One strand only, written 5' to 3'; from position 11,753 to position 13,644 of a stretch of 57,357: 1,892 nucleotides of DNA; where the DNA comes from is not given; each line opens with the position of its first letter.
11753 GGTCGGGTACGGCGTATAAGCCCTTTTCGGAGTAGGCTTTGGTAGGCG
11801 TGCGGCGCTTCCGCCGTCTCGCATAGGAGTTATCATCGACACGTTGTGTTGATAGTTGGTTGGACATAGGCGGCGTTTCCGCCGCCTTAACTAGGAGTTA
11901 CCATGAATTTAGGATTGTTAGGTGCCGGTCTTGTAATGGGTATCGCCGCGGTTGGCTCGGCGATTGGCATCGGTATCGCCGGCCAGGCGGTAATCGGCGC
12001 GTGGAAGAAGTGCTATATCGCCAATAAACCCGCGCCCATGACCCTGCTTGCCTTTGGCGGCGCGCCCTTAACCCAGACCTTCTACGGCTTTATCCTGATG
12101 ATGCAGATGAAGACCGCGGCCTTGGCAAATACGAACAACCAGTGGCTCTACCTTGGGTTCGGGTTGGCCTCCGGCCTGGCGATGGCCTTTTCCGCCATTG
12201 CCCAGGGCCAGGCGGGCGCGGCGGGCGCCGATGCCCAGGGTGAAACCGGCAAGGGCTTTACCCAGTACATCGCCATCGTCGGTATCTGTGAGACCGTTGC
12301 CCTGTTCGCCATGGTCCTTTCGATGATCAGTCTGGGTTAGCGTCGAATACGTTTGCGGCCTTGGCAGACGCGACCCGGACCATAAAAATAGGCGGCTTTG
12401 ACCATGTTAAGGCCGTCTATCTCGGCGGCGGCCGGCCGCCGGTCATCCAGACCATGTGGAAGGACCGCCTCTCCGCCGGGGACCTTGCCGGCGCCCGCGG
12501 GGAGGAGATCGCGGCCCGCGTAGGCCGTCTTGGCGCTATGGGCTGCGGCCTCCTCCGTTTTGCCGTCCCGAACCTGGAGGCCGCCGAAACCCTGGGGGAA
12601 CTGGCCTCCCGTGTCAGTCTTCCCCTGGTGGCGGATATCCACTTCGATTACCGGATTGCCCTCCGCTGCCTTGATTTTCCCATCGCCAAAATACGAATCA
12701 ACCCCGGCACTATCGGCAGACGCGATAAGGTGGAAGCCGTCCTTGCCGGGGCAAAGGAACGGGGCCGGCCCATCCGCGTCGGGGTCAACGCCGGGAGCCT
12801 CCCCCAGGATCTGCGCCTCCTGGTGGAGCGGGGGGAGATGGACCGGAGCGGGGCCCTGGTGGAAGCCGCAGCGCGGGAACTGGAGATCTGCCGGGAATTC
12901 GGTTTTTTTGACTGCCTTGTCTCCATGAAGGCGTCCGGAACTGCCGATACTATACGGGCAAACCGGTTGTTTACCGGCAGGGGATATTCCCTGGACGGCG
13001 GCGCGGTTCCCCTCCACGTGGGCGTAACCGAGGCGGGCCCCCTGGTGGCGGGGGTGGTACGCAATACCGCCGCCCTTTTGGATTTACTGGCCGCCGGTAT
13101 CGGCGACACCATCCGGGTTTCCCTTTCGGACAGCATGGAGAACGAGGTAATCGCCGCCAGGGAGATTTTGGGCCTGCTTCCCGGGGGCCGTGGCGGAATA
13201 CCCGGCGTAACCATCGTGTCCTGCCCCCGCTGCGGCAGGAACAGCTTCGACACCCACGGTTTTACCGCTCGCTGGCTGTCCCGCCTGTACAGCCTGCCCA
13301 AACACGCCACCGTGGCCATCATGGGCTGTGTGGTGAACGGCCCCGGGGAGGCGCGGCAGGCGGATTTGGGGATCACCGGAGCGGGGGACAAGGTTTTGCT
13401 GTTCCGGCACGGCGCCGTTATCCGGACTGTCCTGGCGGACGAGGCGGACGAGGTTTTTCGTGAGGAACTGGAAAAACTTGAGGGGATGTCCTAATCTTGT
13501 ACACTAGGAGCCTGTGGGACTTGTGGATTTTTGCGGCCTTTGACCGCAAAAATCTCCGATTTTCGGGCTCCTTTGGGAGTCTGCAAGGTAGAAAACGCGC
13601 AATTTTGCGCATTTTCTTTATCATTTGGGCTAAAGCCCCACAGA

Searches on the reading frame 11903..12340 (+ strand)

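Call 57: search_protein_families(library=pfam, proteins=[window:11903-12340:+], max_evalue=0.01)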
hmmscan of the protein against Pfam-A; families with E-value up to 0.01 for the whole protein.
window:11903-12340:+ (145 aa): 1 family
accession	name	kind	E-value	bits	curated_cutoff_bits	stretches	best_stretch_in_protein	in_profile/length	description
PF00137.26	ATP-synt_C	-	3.3e-15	56.5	24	2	84-142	1-59/60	ATP synthase subunit C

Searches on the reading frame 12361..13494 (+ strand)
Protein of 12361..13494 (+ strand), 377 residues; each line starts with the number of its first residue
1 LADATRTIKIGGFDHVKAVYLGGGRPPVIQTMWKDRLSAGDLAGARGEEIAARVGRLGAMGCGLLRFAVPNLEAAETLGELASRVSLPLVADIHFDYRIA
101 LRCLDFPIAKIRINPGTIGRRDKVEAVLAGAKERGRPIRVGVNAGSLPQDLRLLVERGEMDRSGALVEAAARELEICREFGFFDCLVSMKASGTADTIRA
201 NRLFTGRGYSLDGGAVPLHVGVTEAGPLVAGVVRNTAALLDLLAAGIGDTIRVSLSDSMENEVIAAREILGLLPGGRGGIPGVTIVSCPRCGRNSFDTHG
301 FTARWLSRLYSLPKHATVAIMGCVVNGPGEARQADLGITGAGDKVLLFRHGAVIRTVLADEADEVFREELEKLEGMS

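Call 11: find_encoding_contigs(protein=window:12361-13494:+, flank=10000, max_places=10)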
Protein window:12361-13494:+ (377 aa): no gene with exactly this product is on record in the collection.

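Call 32: find_homologous_proteins(query=window:12361-13494:+, max_evalue=1e-100)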
Query window:12361-13494:+ (377 aa): 2041 proteins with E <= 1e-100 among 8000 candidates; the best 120 are listed.
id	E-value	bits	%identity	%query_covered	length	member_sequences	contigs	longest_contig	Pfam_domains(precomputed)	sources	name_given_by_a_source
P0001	6.3e-243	823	100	100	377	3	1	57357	PF04551.20,PF26540.1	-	-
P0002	2.6e-213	726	89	99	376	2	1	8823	PF04551.20,PF26540.1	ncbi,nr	ncbi:MAG: (E)-4-hydroxy-3-methylbut-2-enyl-diphosphate synthase [Treponema sp.]|nr:(E)-4-hydroxy-3-m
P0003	5.4e-205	699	86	100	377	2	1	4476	PF04551.20,PF26540.1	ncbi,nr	ncbi:MAG: (E)-4-hydroxy-3-methylbut-2-enyl-diphosphate synthase [Treponema sp.]|nr:(E)-4-hydroxy-3-m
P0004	1.1e-196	671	82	99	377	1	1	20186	PF04551.20,PF26540.1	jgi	jgi:(E)-4-hydroxy-3-methylbut-2-enyl-diphosphate synthase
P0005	1.3e-187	641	81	99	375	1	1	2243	PF04551.20,PF26540.1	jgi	jgi:(E)-4-hydroxy-3-methylbut-2-enyl-diphosphate synthase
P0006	3.6e-187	640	81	99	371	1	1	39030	PF04551.20,PF26540.1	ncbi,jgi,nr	ncbi:MAG: (E)-4-hydroxy-3-methylbut-2-enyl-diphosphate synthase [Treponema sp.]|jgi:(E)-4-hydroxy-3-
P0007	4.8e-185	633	80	97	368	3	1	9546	PF04551.20,PF26540.1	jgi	jgi:(E)-4-hydroxy-3-methylbut-2-enyl-diphosphate synthase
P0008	7.9e-185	632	81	99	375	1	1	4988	PF04551.20,PF26540.1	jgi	jgi:(E)-4-hydroxy-3-methylbut-2-enyl-diphosphate synthase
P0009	1.3e-183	628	80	99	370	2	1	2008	PF04551.20,PF26540.1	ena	-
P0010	2.7e-183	627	80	99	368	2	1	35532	PF04551.20,PF26540.1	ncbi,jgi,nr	ncbi:MAG: (E)-4-hydroxy-3-methylbut-2-enyl-diphosphate synthase [Treponema sp.]|jgi:(E)-4-hydroxy-3-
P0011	7.5e-183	626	82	95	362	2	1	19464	PF04551.20,PF26540.1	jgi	jgi:(E)-4-hydroxy-3-methylbut-2-enyl-diphosphate synthase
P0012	8.8e-183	626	80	99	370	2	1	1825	PF04551.20,PF26540.1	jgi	jgi:(E)-4-hydroxy-3-methylbut-2-enyl-diphosphate synthase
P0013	9.3e-181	619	79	95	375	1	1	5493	PF04551.20,PF26540.1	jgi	jgi:(E)-4-hydroxy-3-methylbut-2-enyl-diphosphate synthase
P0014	4.6e-180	617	77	99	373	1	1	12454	PF04551.20,PF26540.1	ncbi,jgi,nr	ncbi:MAG: (E)-4-hydroxy-3-methylbut-2-enyl-diphosphate synthase [Treponema sp.]|jgi:(E)-4-hydroxy-3-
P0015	1.9e-178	611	79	95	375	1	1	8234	PF04551.20,PF26540.1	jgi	jgi:(E)-4-hydroxy-3-methylbut-2-enyl-diphosphate synthase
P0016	2.4e-178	611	78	97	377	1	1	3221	PF04551.20,PF26540.1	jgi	jgi:(E)-4-hydroxy-3-methylbut-2-enyl-diphosphate synthase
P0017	5.8e-178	610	76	99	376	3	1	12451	PF04551.20,PF26540.1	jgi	jgi:(E)-4-hydroxy-3-methylbut-2-enyl-diphosphate synthase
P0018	8.4e-178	609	77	100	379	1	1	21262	PF04551.20,PF26540.1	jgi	jgi:(E)-4-hydroxy-3-methylbut-2-enyl-diphosphate synthase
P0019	1.2e-177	609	79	95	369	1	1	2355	PF04551.20,PF26540.1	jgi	jgi:(E)-4-hydroxy-3-methylbut-2-enyl-diphosphate synthase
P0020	4.8e-177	607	79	93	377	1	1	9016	PF04551.20,PF26540.1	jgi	jgi:(E)-4-hydroxy-3-methylbut-2-enyl-diphosphate synthase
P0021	1.3e-176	605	80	95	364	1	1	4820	PF04551.20,PF26540.1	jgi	jgi:(E)-4-hydroxy-3-methylbut-2-enyl-diphosphate synthase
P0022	6.8e-176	603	76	97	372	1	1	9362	PF04551.20,PF26540.1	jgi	jgi:(E)-4-hydroxy-3-methylbut-2-enyl-diphosphate synthase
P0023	3.2e-175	601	78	99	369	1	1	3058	PF04551.20,PF26540.1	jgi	jgi:(E)-4-hydroxy-3-methylbut-2-enyl-diphosphate synthase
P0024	2.8e-174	598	77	97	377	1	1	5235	PF04551.20,PF26540.1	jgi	jgi:(E)-4-hydroxy-3-methylbut-2-enyl-diphosphate synthase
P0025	4.2e-174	597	77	97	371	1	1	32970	PF04551.20,PF26540.1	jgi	jgi:(E)-4-hydroxy-3-methylbut-2-enyl-diphosphate synthase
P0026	4.2e-173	594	76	99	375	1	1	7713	PF04551.20,PF26540.1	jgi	jgi:(E)-4-hydroxy-3-methylbut-2-enyl-diphosphate synthase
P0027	7.9e-173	593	74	97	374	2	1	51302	PF04551.20,PF26540.1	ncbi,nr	ncbi:MAG: (E)-4-hydroxy-3-methylbut-2-enyl-diphosphate synthase [Treponema sp.]|nr:(E)-4-hydroxy-3-m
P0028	7.4e-172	590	76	97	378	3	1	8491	PF04551.20,PF26540.1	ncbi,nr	ncbi:MAG: (E)-4-hydroxy-3-methylbut-2-enyl-diphosphate synthase [Treponema sp.]|nr:(E)-4-hydroxy-3-m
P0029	1.0e-171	589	73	99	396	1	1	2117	PF04551.20,PF26540.1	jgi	jgi:(E)-4-hydroxy-3-methylbut-2-enyl-diphosphate synthase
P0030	2.4e-171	588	75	99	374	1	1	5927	PF04551.20,PF26540.1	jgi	jgi:(E)-4-hydroxy-3-methylbut-2-enyl-diphosphate synthase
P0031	7.2e-170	583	79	89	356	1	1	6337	PF04551.20,PF26540.1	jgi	jgi:(E)-4-hydroxy-3-methylbut-2-enyl-diphosphate synthase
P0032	1.5e-167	575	82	87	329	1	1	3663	PF04551.20,PF26540.1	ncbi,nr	ncbi:MAG: (E)-4-hydroxy-3-methylbut-2-enyl-diphosphate synthase, partial [Treponema sp.]|nr:(E)-4-hy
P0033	2.2e-167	575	74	94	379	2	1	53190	PF04551.20,PF26540.1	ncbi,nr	ncbi:MAG: (E)-4-hydroxy-3-methylbut-2-enyl-diphosphate synthase [Treponema sp.]|nr:(E)-4-hydroxy-3-m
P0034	1.1e-161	556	71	99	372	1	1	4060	PF04551.20,PF26540.1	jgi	jgi:(E)-4-hydroxy-3-methylbut-2-enyl-diphosphate synthase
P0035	3.5e-158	545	71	98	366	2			PF04551.20,PF26540.1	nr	nr:(E)-4-hydroxy-3-methylbut-2-enyl-diphosphate synthase [Leadbettera azotonutricia]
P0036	1.0e-156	540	76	91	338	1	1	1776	PF04551.20,PF26540.1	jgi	jgi:(E)-4-hydroxy-3-methylbut-2-enyl-diphosphate synthase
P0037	1.9e-156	539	81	84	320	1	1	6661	PF04551.20,PF26540.1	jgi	jgi:(E)-4-hydroxy-3-methylbut-2-enyl-diphosphate synthase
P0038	2.7e-156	538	70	99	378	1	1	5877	PF04551.20,PF26540.1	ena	-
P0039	1.2e-155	536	69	99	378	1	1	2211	PF04551.20,PF26540.1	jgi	-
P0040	5.6e-155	534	69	97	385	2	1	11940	PF04551.20,PF26540.1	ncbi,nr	ncbi:MAG: (E)-4-hydroxy-3-methylbut-2-enyl-diphosphate synthase [Treponema sp.]|nr:(E)-4-hydroxy-3-m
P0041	6.8e-155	534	68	98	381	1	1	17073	PF04551.20,PF26540.1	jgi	jgi:(E)-4-hydroxy-3-methylbut-2-enyl-diphosphate synthase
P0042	6.8e-155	534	68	98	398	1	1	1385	PF04551.20,PF26540.1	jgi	jgi:(E)-4-hydroxy-3-methylbut-2-enyl-diphosphate synthase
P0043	7.3e-155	534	69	97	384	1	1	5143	PF04551.20,PF26540.1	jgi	jgi:(E)-4-hydroxy-3-methylbut-2-enyl-diphosphate synthase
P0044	8.3e-155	533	69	98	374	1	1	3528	PF04551.20,PF26540.1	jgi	jgi:(E)-4-hydroxy-3-methylbut-2-enyl-diphosphate synthase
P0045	1.9e-153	529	70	98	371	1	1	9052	PF04551.20,PF26540.1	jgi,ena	-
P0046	2.5e-153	529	68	98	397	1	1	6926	PF04551.20,PF26540.1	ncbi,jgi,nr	ncbi:MAG: (E)-4-hydroxy-3-methylbut-2-enyl-diphosphate synthase [Treponema sp.]|jgi:(E)-4-hydroxy-3-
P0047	3.5e-153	528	68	99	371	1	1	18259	PF04551.20,PF26540.1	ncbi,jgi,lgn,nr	ncbi:MAG: (E)-4-hydroxy-3-methylbut-2-enyl-diphosphate synthase [Treponema sp.]|jgi:(E)-4-hydroxy-3-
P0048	6.1e-153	527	67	99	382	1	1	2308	PF04551.20,PF26540.1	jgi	jgi:(E)-4-hydroxy-3-methylbut-2-enyl-diphosphate synthase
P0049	8.0e-153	527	67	98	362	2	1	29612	PF04551.20,PF26540.1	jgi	jgi:(E)-4-hydroxy-3-methylbut-2-enyl-diphosphate synthase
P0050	1.0e-152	527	69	98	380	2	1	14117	PF04551.20,PF26540.1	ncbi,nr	ncbi:MAG: (E)-4-hydroxy-3-methylbut-2-enyl-diphosphate synthase [Treponema sp.]|nr:(E)-4-hydroxy-3-m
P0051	2.3e-152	525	68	98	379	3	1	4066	PF04551.20,PF26540.1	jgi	jgi:(E)-4-hydroxy-3-methylbut-2-enyl-diphosphate synthase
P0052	6.1e-152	524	69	97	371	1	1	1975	PF04551.20,PF26540.1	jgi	jgi:(E)-4-hydroxy-3-methylbut-2-enyl-diphosphate synthase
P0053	7.0e-152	524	67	99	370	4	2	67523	PF04551.20,PF26540.1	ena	-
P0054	9.5e-152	523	67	98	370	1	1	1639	PF04551.20,PF26540.1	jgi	jgi:(E)-4-hydroxy-3-methylbut-2-enyl-diphosphate synthase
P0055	1.1e-151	523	69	98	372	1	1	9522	PF04551.20,PF26540.1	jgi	jgi:(E)-4-hydroxy-3-methylbut-2-enyl-diphosphate synthase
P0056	4.9e-151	521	67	98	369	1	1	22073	PF04551.20,PF26540.1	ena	-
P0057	5.2e-151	521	68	98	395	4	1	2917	PF04551.20,PF26540.1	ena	-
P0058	7.4e-151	521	67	98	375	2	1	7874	PF04551.20,PF26540.1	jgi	jgi:(E)-4-hydroxy-3-methylbut-2-enyl-diphosphate synthase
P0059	2.4e-150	519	69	93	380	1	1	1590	PF04551.20,PF26540.1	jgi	jgi:(E)-4-hydroxy-3-methylbut-2-enyl-diphosphate synthase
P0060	2.7e-150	519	68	98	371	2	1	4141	PF04551.20,PF26540.1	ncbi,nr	ncbi:MAG: (E)-4-hydroxy-3-methylbut-2-enyl-diphosphate synthase [Treponema sp.]|nr:(E)-4-hydroxy-3-m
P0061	3.2e-150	518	67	94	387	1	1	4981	PF04551.20,PF26540.1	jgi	jgi:(E)-4-hydroxy-3-methylbut-2-enyl-diphosphate synthase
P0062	4.6e-150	518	69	98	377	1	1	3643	PF04551.20,PF26540.1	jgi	jgi:(E)-4-hydroxy-3-methylbut-2-enyl-diphosphate synthase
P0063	5.4e-150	518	68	98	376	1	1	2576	PF04551.20,PF26540.1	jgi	jgi:(E)-4-hydroxy-3-methylbut-2-enyl-diphosphate synthase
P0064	5.6e-150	518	66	99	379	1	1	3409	PF04551.20,PF26540.1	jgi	jgi:(E)-4-hydroxy-3-methylbut-2-enyl-diphosphate synthase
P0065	5.8e-150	518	65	98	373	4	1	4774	PF04551.20,PF26540.1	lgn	-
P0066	7.5e-150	517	66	98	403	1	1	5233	PF04551.20,PF26540.1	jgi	jgi:(E)-4-hydroxy-3-methylbut-2-enyl-diphosphate synthase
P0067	7.5e-150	517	66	95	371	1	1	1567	PF04551.20,PF26540.1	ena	-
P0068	1.1e-149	517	66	98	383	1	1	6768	PF04551.20,PF26540.1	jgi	jgi:(E)-4-hydroxy-3-methylbut-2-enyl-diphosphate synthase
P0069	1.3e-149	516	67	98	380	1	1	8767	PF04551.20,PF26540.1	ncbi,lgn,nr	ncbi:4-hydroxy-3-methylbut-2-en-1-yl diphosphate synthase (flavodoxin) [Spirochaetia bacterium]|nr:4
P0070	1.9e-149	516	65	98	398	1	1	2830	PF04551.20,PF26540.1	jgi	jgi:(E)-4-hydroxy-3-methylbut-2-enyl-diphosphate synthase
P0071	2.8e-149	515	66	98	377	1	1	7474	PF04551.20,PF26540.1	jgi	jgi:(E)-4-hydroxy-3-methylbut-2-enyl-diphosphate synthase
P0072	3.9e-149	515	67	98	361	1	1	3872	PF04551.20,PF26540.1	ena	-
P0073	4.1e-149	515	67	97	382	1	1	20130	PF04551.20,PF26540.1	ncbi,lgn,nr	ncbi:4-hydroxy-3-methylbut-2-en-1-yl diphosphate synthase (flavodoxin) [Spirochaetia bacterium]|nr:4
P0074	5.6e-149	514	67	98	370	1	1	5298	PF04551.20,PF26540.1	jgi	-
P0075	7.6e-149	514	65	98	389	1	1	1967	PF04551.20,PF26540.1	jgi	jgi:(E)-4-hydroxy-3-methylbut-2-enyl-diphosphate synthase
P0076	9.2e-149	514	68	93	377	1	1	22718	PF04551.20,PF26540.1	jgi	jgi:(E)-4-hydroxy-3-methylbut-2-enyl-diphosphate synthase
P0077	1.5e-148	513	65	98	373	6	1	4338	PF04551.20,PF26540.1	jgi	jgi:(E)-4-hydroxy-3-methylbut-2-enyl-diphosphate synthase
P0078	1.7e-148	513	67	98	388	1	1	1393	PF04551.20,PF26540.1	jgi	-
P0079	2.2e-148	512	67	98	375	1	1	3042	PF04551.20,PF26540.1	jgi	jgi:(E)-4-hydroxy-3-methylbut-2-enyl-diphosphate synthase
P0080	2.9e-148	512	69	94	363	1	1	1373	PF04551.20,PF26540.1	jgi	jgi:(E)-4-hydroxy-3-methylbut-2-enyl-diphosphate synthase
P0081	3.2e-148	512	66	98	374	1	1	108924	PF04551.20,PF26540.1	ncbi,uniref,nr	ncbi:(E)-4-hydroxy-3-methylbut-2-enyl-diphosphate synthase [Treponema primitia]|uniref:(E)-4-hydroxy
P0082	3.5e-148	512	67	98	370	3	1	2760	PF04551.20,PF26540.1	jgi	jgi:(E)-4-hydroxy-3-methylbut-2-enyl-diphosphate synthase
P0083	3.8e-148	512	67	98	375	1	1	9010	PF04551.20,PF26540.1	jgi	jgi:(E)-4-hydroxy-3-methylbut-2-enyl-diphosphate synthase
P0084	4.1e-148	511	66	99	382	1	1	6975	PF04551.20,PF26540.1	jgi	-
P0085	5.4e-148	511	66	97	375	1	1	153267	PF04551.20,PF26540.1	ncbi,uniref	ncbi:flavodoxin-dependent (E)-4-hydroxy-3-methylbut-2-enyl-diphosphate synthase [Treponema sp. TIM-1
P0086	5.6e-148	511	66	99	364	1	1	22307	PF04551.20,PF26540.1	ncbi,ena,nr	ncbi:MAG: flavodoxin-dependent (E)-4-hydroxy-3-methylbut-2-enyl-diphosphate synthase [Treponema sp.]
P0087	6.6e-148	511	67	98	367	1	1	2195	PF04551.20,PF26540.1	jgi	-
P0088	6.8e-148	511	64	98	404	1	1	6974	PF04551.20,PF26540.1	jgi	jgi:(E)-4-hydroxy-3-methylbut-2-enyl-diphosphate synthase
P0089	8.0e-148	511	67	98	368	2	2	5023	PF04551.20,PF26540.1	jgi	-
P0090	8.2e-148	510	68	98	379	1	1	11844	PF04551.20,PF26540.1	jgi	jgi:(E)-4-hydroxy-3-methylbut-2-enyl-diphosphate synthase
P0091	1.2e-147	510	67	98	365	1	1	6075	PF04551.20,PF26540.1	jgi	jgi:(E)-4-hydroxy-3-methylbut-2-enyl-diphosphate synthase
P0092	1.2e-147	510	66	98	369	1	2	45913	PF04551.20,PF26540.1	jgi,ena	-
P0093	1.8e-147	509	64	98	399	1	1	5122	PF04551.20,PF26540.1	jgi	jgi:(E)-4-hydroxy-3-methylbut-2-enyl-diphosphate synthase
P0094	2.0e-147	509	67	98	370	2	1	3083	PF04551.20,PF26540.1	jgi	-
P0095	2.8e-147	509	67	98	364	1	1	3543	PF04551.20,PF26540.1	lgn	-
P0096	3.1e-147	509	65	99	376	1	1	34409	PF04551.20,PF26540.1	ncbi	ncbi:putative (E)-4-hydroxy-3-methylbut-2-enyl-diphosphate synthase [Hollandina sp. SP2]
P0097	3.2e-147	509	65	98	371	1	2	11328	PF04551.20,PF26540.1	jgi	jgi:(E)-4-hydroxy-3-methylbut-2-enyl-diphosphate synthase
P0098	3.4e-147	508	66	98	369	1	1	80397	PF04551.20,PF26540.1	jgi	jgi:(E)-4-hydroxy-3-methylbut-2-enyl-diphosphate synthase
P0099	3.4e-147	508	68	97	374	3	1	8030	PF04551.20,PF26540.1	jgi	jgi:(E)-4-hydroxy-3-methylbut-2-enyl-diphosphate synthase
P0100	4.0e-147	508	66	99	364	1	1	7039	PF04551.20,PF26540.1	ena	-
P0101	5.0e-147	508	67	98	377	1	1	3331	PF04551.20,PF26540.1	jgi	-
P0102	5.1e-147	508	65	99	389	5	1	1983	PF04551.20,PF26540.1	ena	-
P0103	5.7e-147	508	67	98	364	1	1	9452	PF04551.20,PF26540.1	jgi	jgi:(E)-4-hydroxy-3-methylbut-2-enyl-diphosphate synthase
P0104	5.8e-147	508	63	99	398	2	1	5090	PF04551.20,PF26540.1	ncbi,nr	ncbi:MAG: (E)-4-hydroxy-3-methylbut-2-enyl-diphosphate synthase [Treponema sp.]|nr:(E)-4-hydroxy-3-m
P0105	6.3e-147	508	65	98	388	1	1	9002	PF04551.20,PF26540.1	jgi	jgi:(E)-4-hydroxy-3-methylbut-2-enyl-diphosphate synthase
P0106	9.5e-147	507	64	98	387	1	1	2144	PF04551.20,PF26540.1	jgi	jgi:(E)-4-hydroxy-3-methylbut-2-enyl-diphosphate synthase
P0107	1.1e-146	507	66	98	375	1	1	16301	PF04551.20,PF26540.1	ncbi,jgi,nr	ncbi:MAG: (E)-4-hydroxy-3-methylbut-2-enyl-diphosphate synthase [Treponema sp.]|jgi:(E)-4-hydroxy-3-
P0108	1.1e-146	507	65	98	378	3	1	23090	PF04551.20,PF26540.1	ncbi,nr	ncbi:MAG: (E)-4-hydroxy-3-methylbut-2-enyl-diphosphate synthase [Treponema sp.]|nr:(E)-4-hydroxy-3-m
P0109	1.2e-146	507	66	98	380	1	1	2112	PF04551.20,PF26540.1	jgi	-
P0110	1.3e-146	507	66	98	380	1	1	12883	PF04551.20,PF26540.1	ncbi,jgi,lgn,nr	ncbi:MAG: (E)-4-hydroxy-3-methylbut-2-enyl-diphosphate synthase [Treponema sp.]|jgi:(E)-4-hydroxy-3-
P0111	1.3e-146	507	67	98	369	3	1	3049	PF04551.20,PF26540.1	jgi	-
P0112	1.4e-146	506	66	98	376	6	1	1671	PF04551.20,PF26540.1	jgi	jgi:(E)-4-hydroxy-3-methylbut-2-enyl-diphosphate synthase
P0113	1.5e-146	506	67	97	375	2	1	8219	PF04551.20,PF26540.1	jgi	jgi:(E)-4-hydroxy-3-methylbut-2-enyl-diphosphate synthase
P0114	1.8e-146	506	67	97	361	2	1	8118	PF04551.20,PF26540.1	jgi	jgi:(E)-4-hydroxy-3-methylbut-2-enyl-diphosphate synthase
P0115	1.9e-146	506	65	99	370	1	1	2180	PF04551.20,PF26540.1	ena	-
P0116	2.0e-146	506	68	93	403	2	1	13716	PF04551.20,PF26540.1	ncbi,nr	ncbi:MAG: (E)-4-hydroxy-3-methylbut-2-enyl-diphosphate synthase [Spirochaetaceae bacterium]|nr:(E)-4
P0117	2.2e-146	506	68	95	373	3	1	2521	PF04551.20,PF26540.1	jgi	jgi:(E)-4-hydroxy-3-methylbut-2-enyl-diphosphate synthase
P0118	4.2e-146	505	66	99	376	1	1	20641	PF04551.20,PF26540.1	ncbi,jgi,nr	ncbi:MAG: (E)-4-hydroxy-3-methylbut-2-enyl-diphosphate synthase [Treponema sp.]|jgi:(E)-4-hydroxy-3-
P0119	4.5e-146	505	66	98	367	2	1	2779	PF04551.20,PF26540.1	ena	-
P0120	4.6e-146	505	67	98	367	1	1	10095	PF04551.20,PF26540.1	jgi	-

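Call 33: find_encoding_contigs(protein=P0002, flank=6000, max_places=3)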
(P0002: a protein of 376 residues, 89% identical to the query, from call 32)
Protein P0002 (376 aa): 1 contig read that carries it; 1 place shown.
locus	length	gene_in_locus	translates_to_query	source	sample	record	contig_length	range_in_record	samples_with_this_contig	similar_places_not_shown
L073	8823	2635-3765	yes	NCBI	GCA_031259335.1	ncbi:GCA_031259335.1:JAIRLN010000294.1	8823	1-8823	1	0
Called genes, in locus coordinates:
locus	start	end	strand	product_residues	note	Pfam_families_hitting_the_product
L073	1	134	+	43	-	PF01813:ATP-synt_D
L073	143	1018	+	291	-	-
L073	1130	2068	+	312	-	PF01496:V_ATPase_I (faint)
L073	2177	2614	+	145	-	PF00137:ATP-synt_C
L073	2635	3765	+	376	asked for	PF04551:GcpE, PF26540:GcpE_C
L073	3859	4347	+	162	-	-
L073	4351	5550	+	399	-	PF13424:TPR_12 (faint)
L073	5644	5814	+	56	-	-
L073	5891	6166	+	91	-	PF01649:Ribosomal_S20p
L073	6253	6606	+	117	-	PF18291:HU-HIG, PF00216:Bac_DNA_binding, PF18175:HU-CCDC81_bac_2 (weak)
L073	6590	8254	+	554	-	PF20154:LNT_N, PF00795:CN_hydrolase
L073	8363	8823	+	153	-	PF00072:Response_reg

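Call 34: find_encoding_contigs(protein=P0003, flank=6000, max_places=3)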
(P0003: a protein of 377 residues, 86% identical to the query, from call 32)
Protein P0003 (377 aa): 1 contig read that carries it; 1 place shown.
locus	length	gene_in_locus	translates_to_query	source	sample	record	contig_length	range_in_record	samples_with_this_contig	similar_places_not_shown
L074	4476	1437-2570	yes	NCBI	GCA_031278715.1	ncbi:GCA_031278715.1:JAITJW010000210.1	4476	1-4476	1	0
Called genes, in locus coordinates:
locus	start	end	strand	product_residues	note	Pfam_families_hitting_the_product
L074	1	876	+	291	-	PF01496:V_ATPase_I (faint)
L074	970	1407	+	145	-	PF00137:ATP-synt_C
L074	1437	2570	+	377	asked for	PF04551:GcpE, PF26540:GcpE_C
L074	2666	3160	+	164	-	-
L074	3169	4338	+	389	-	PF07719:TPR_2 (faint), PF13424:TPR_12 (faint)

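Call 35: find_encoding_contigs(protein=P0004, flank=6000, max_places=3)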
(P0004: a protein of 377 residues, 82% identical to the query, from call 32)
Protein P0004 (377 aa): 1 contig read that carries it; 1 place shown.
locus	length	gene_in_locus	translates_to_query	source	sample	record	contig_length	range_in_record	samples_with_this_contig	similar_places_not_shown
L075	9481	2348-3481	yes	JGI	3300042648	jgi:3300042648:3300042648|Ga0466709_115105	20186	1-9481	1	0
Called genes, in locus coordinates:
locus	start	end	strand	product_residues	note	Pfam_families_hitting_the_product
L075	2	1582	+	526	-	?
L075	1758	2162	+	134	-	PF00137:ATP-synt_C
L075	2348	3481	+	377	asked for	PF04551:GcpE, PF26540:GcpE_C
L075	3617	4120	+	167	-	-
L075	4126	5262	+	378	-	PF13424:TPR_12 (faint), PF00515:TPR_1 (faint), PF07719:TPR_2 (faint)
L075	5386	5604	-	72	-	-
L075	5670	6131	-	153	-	-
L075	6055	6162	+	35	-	-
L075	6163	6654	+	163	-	PF18291:HU-HIG, PF00216:Bac_DNA_binding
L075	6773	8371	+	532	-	PF20154:LNT_N, PF00795:CN_hydrolase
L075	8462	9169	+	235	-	PF00072:Response_reg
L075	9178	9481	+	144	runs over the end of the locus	PF04519:Bactofilin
